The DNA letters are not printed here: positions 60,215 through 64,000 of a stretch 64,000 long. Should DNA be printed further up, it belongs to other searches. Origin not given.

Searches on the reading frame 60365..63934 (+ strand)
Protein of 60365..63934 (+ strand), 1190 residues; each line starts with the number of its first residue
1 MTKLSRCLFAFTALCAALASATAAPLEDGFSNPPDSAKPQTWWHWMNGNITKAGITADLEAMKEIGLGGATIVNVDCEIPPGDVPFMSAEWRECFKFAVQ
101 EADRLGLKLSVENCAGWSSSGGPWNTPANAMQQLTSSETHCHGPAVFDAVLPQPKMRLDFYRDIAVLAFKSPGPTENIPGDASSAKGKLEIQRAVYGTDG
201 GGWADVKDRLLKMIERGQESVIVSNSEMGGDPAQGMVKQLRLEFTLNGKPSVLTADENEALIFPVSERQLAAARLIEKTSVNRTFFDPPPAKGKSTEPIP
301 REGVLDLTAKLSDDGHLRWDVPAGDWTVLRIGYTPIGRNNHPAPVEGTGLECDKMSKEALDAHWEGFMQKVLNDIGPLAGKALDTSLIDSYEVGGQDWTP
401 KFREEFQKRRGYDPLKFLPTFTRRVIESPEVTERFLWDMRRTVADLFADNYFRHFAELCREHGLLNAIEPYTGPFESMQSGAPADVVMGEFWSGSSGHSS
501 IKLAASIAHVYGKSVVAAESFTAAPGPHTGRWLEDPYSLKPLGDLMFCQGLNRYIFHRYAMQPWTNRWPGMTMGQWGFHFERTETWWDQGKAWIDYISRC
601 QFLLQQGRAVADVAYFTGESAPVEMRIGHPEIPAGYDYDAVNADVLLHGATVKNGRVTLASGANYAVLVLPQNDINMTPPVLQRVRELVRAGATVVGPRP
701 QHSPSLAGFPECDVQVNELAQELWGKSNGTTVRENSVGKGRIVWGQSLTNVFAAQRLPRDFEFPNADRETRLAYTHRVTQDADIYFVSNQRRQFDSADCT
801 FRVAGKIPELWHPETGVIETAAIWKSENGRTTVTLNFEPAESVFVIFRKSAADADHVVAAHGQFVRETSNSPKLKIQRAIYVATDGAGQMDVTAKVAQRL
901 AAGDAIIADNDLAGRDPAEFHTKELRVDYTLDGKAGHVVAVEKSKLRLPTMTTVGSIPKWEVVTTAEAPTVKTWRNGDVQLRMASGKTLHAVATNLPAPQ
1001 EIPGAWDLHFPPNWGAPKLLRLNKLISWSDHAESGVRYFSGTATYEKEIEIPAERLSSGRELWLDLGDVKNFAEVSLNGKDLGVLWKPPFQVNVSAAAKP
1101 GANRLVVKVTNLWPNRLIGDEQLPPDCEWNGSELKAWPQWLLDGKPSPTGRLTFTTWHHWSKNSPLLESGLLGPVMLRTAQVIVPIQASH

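Call 35: search_protein_families(library=pfam, proteins=[window:60365-63934:+], max_evalue=0.0001)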
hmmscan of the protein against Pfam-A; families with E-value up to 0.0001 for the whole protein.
window:60365-63934:+ (1190 aa): 2 families
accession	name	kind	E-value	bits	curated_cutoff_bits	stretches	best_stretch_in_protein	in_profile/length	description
PF17132.9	Glyco_hydro_106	-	2.6e-213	711.1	29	1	32-820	2-738/743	alpha-L-rhamnosidase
PF22666.2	Glyco_hydro_2_N2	-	2.7e-05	24.7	27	1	1042-1124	49-132/167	Glycosyl hydrolase 2 galactose-binding domain-like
